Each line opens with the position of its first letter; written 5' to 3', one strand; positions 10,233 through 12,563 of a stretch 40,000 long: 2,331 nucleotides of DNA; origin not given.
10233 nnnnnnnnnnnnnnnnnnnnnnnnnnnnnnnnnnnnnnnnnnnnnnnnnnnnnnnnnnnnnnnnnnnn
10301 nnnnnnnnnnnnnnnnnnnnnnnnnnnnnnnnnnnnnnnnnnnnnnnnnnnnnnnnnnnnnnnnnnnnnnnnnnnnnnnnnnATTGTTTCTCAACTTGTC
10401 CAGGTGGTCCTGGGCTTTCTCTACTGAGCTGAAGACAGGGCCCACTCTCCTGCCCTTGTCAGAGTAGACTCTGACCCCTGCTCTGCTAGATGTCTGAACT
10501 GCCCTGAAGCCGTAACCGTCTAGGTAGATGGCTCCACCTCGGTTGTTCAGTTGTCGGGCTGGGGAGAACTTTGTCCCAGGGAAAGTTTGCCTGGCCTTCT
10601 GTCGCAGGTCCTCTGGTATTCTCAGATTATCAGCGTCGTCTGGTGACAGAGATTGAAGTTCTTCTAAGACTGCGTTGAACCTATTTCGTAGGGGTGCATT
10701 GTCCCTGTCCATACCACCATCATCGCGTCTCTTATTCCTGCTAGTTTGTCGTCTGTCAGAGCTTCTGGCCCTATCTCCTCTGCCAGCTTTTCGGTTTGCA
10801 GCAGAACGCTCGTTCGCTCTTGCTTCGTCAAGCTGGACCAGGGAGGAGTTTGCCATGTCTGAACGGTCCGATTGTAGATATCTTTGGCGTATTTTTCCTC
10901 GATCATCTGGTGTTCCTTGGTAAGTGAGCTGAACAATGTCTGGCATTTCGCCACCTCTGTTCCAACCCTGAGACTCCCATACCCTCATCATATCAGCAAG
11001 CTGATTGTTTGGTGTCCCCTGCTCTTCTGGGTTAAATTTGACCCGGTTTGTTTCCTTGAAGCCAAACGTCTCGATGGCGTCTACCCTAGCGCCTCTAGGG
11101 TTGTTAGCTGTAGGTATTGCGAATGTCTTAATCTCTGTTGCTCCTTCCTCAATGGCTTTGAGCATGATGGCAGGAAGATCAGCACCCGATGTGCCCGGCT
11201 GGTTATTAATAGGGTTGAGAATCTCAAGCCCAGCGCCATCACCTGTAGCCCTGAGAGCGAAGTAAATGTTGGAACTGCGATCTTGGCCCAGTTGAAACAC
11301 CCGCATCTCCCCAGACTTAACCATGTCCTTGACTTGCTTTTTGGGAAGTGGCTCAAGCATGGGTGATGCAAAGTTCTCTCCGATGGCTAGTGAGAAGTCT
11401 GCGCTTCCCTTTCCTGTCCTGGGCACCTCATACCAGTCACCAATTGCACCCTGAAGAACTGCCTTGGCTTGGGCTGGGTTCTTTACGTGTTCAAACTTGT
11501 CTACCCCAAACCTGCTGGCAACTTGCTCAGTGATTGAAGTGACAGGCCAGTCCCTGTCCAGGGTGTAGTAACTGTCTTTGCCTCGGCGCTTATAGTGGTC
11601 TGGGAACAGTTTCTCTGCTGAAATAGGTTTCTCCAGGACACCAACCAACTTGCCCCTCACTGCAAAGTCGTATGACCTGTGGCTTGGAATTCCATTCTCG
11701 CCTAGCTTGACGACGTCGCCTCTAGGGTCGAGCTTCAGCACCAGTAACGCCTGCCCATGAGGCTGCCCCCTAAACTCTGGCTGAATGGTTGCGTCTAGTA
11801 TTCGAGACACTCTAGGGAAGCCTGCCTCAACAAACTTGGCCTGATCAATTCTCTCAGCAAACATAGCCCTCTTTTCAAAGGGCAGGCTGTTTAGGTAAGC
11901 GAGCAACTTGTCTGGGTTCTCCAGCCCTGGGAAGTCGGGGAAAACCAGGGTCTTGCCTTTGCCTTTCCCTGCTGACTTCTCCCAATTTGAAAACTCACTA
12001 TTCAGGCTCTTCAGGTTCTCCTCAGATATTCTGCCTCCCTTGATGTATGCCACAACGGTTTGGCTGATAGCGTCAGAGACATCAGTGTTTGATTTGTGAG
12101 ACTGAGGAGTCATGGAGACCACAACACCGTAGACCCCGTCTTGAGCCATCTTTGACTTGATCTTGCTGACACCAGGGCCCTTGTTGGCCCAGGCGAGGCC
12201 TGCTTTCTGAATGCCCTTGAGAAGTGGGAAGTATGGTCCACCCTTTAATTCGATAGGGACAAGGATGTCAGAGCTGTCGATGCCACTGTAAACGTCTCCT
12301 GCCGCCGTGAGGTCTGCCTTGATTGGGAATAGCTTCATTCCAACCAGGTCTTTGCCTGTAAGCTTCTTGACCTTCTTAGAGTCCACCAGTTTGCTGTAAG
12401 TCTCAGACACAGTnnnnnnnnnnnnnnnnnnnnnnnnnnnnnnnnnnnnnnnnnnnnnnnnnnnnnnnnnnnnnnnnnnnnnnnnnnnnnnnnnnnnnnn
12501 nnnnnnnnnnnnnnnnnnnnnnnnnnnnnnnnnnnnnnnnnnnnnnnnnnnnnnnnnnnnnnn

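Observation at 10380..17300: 2306-aa giant multidomain protein occupying 17% of the genome at the end of the virion module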

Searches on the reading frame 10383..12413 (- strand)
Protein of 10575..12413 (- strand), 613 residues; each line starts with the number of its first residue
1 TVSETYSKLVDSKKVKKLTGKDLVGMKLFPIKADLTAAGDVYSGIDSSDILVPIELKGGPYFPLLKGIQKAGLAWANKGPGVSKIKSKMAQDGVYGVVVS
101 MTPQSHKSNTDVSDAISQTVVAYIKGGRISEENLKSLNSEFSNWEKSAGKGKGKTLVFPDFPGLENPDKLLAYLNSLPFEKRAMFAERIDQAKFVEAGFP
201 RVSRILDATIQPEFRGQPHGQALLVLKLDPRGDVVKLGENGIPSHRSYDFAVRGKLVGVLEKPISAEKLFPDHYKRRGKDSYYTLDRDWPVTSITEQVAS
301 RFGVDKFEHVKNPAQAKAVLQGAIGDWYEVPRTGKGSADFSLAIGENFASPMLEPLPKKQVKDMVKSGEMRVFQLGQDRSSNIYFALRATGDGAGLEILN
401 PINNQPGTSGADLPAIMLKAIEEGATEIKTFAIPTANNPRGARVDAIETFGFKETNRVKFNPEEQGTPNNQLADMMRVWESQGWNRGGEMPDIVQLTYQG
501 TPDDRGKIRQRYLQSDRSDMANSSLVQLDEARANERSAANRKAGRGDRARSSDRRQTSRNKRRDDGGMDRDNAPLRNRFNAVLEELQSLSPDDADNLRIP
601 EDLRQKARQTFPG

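Call 18: find_homologous_proteins(query=window:10575-12413:-, max_evalue=0.001)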
Query window:10575-12413:- (613 aa): 1 proteins with E <= 0.001 among 8000 candidates.
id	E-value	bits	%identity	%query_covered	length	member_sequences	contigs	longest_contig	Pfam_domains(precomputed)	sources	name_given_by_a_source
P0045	8.1e-12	63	28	44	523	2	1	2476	-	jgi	-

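Call 44: search_protein_representatives(protein=window:10575-12413:-)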
Query: 613 residues. Proteins with E-value up to 0.001 (for the whole library): 614; up to 1e-10: 250; up to 1e-30: 127. The best 150 are listed.
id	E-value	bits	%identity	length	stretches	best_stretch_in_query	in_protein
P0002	0.0e+00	1359.2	99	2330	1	1-613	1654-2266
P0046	4.5e-84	299.4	36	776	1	20-601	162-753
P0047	8.7e-84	298.5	36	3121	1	18-609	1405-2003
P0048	7.8e-83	295.3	37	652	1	6-594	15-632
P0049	7.2e-81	288.9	37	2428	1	8-596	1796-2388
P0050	1.0e-78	281.7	35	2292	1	13-595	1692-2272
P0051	1.2e-78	281.5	36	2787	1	7-591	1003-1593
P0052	3.9e-78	279.8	35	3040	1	7-600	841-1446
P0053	8.5e-77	275.4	34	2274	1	11-609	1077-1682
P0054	2.4e-76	273.9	35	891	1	16-606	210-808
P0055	5.1e-76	272.8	35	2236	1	15-613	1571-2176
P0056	1.8e-75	271.0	34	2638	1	17-601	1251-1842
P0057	2.6e-75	270.5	34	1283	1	15-606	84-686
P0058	3.0e-74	267.0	35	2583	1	7-596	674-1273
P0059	3.3e-74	266.9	35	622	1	23-599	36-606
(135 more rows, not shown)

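Call 54: search_solved_structures(query=A2, max_evalue=5, show_alignments=2)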
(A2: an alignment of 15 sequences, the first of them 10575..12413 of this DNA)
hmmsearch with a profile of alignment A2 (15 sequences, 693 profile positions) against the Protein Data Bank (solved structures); distinct sequences matched with E-value up to 5: 13.
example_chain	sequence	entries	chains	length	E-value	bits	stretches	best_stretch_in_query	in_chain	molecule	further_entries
4ggg_A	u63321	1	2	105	0.084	14.4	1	405-463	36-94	Repressor protein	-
6cda_A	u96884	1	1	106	0.43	12.1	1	404-463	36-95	ArsR family transcriptional regulator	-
1r1u_A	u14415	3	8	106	0.48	12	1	405-463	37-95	repressor protein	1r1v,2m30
2kjb_A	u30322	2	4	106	0.48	12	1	405-463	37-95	CzrA protein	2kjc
6cdb_A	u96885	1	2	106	0.62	11.6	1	405-463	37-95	ArsR family transcriptional regulator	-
4jas_A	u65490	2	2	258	1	10.8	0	172-222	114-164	Histidine kinase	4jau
9ift_A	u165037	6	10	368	1.2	10.6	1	291-347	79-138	FSP1 (tetrapod ancestor)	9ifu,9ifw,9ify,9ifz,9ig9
2c2a_A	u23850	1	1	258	1.3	10.6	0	172-222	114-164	SENSOR HISTIDINE KINASE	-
3dge_A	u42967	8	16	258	1.3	10.6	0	172-222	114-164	Sensor protein | Histidine kinase | Sensor histidine kinase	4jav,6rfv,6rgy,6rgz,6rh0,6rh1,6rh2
5uht_A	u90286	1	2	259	1.3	10.6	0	172-222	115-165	Sensor histidine kinase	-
6rh7_A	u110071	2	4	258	1.3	10.6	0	172-222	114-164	Sensor histidine kinase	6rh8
6azr_A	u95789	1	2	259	1.3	10.5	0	172-222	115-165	Sensor histidine kinase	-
2zqb_A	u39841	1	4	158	4.7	8.7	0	562-634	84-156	Ribonuclease HI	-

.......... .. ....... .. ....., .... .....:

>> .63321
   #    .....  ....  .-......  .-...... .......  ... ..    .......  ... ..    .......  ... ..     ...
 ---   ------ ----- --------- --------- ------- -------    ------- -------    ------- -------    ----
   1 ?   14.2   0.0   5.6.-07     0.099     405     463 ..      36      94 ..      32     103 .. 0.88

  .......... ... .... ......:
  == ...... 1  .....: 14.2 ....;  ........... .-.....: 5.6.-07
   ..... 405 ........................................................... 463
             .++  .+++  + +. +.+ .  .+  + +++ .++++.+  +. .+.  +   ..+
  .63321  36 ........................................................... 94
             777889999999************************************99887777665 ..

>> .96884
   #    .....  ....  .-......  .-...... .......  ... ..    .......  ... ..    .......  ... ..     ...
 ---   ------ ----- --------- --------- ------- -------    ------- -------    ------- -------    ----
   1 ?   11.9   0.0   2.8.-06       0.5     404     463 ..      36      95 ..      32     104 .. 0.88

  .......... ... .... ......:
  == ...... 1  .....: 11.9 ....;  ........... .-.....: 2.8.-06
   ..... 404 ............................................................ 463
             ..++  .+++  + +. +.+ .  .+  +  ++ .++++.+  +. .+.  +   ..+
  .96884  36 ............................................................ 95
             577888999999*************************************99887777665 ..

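Call 61: predict_structure(alignment_id=A3)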
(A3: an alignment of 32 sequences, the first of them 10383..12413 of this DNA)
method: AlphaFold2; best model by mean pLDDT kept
length: 677 residues; sequences in the alignment: 32
mean_pLDDT: 85.8   pTM: 0.82
mean pLDDT of the five models: 85.8, 84.9, 83.6, 83.2, 81.7
residues with pLDDT >= 90: 411; 70-90: 179; 50-70: 45; < 50: 42
segments of 3 or more residues with pLDDT < 50: 1-3, 517-522, 525-530, 546-570
pLDDT, mean of each block of 10 residues (from residue 1): 58 90 97 93 94 91 94 93 93 95 85 93 94 93 67 67 91 87 89 91 93 91 95 89 90 96 93 91 90 95 89 94 95 94 93 93 96 95 95 88 89 93 96 91 91 96 94 94 91 95 89 62 48 54 47 35 42 78 86 89 83 67 82 82 90 91 89 76
secondary structure, 60 per line:
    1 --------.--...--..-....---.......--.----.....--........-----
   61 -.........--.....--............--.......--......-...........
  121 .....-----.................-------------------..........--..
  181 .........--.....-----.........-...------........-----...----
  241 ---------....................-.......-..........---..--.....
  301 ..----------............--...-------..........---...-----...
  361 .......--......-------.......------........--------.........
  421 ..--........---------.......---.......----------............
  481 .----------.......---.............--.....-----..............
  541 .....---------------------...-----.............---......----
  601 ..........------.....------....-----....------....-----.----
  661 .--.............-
elements in order (helices of 4 or more, strands of 3 or more residues): H20-23 E27-33 E41-45 E48-55 H66-70 E73-77 H80-91 E94-100 H103-108 H110-125 H131-147 H167-176 H179-189 H192-196 H202-209 E221-228 E234-236 E250-265 H266-269 H271-277 H279-288 H296-302 H313-324 E327-329 H337-346 H358-367 E370-375 E383-389 E396-403 H412-422 E425-432 H442-448 E452-458 H469-481 E492-498 H502-514 H517-521 H527-545 H575-587 H591-596 H601-610 E617-621 E628-631 E637-640 E647-650 H664-676

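Call 63: fold_search(model_id=the predicted structure, library=pdb)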
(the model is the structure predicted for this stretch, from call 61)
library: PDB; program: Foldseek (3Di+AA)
matches with E <= 10: 240; with E <= 0.001: 0
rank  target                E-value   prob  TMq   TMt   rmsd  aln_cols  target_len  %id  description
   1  1ghe_B                1.7e-02  1.00  0.17  0.54   6.0       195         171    9  CRYSTAL STRUCTURE OF TABTOXIN RESISTANCE PROTEIN COMPLEXED WITH AN ACYL COENZYME A (released 2003-01-14)
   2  1tiq_B                1.9e-02  0.92  0.13  0.40  10.7       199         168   14  Crystal Structure of an Acetyltransferase (PaiA) in complex with CoA and DTT from Bacillus subtilis, Northeast Structu (released 2004-07-13)
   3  5hh1                  2.4e-02  0.99  0.17  0.48   6.9       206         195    9  Crystal structure of human Naa60 mutant - F34A in complex with CoA (released 2016-09-14)
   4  1yvk_A                2.5e-02  1.00  0.15  0.57   4.5       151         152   16  Crystal Structure of the Bacillis subtilis Acetyltransferase in complex with CoA, Northeast Structural Genomics Target (released 2005-02-22)
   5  1ghe_A                2.6e-02  1.00  0.17  0.57   5.4       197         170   11  CRYSTAL STRUCTURE OF TABTOXIN RESISTANCE PROTEIN COMPLEXED WITH AN ACYL COENZYME A (released 2003-01-14)
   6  5trm_W                3.0e-02  0.99  0.16  0.52   8.2       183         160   11  Crystal structure of human GCN5 histone acetyltransferase domain (released 2017-12-06)
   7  8h6c_E                3.4e-02  0.99  0.16  0.52   8.4       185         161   11  Crystal structure of human GCN5 histone acetyltransferase domain bound with malonyl-CoA (released 2023-05-03)
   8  9mto_B                3.7e-02  0.98  0.15  0.49   6.4       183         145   11  Crystal structure of acetyltransferase CBU0801 from Coxiella burnetii (released 2025-01-22)
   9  8h66_E                3.7e-02  0.97  0.16  0.49   8.6       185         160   11  Crystal structure of human GCN5 histone acetyltransferase domain bound with propionyl-CoA (released 2023-05-03)
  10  1m1d_A                3.7e-02  0.97  0.15  0.49   7.8       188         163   13  TETRAHYMENA GCN5 WITH BOUND BISUBSTRATE ANALOG INHIBITOR (released 2002-10-30)
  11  5trm_O                3.9e-02  0.99  0.16  0.53   7.3       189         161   10  Crystal structure of human GCN5 histone acetyltransferase domain (released 2017-12-06)
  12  5h84                  3.9e-02  0.97  0.16  0.48   8.5       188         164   11  Human Gcn5 bound to propionyl-CoA (released 2016-03-23)
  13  5trm_E                4.1e-02  0.96  0.15  0.45   7.9       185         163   12  Crystal structure of human GCN5 histone acetyltransferase domain (released 2017-12-06)
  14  5icw_C                4.3e-02  0.99  0.18  0.57   6.0       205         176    8  Crystal structure of human NatF (hNaa60) homodimer bound to Coenzyme A (released 2016-06-22)
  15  5trm_T                4.5e-02  0.97  0.15  0.48   8.7       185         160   12  Crystal structure of human GCN5 histone acetyltransferase domain (released 2017-12-06)
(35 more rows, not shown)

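Call 96: search_protein_families(library=pfam, alignment_id=A4, max_evalue=0.001)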
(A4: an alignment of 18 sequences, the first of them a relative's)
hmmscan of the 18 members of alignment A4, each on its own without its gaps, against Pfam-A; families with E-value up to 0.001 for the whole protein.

A. member 1, P0047 (3121 aa): 1 family
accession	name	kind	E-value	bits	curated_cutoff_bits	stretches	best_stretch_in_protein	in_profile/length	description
PF06414.18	Zeta_toxin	-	1.3e-10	41.5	22.3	1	1198-1274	99-177/199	Zeta toxin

B. families by the number of members that match (of 18 scanned): 4 families
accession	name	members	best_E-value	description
PF18760.7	ART-PolyVal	8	7e-26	ADP-Ribosyltransferase in polyvalent proteins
PF18834.6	LPD22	6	3.9e-18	Large polyvalent protein associated domain 22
PF06414.18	Zeta_toxin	3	9.9e-12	Zeta toxin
PF25735.1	Phage_L5_gp82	1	2.8e-05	Mycobacterium phage L5 gene 82 protein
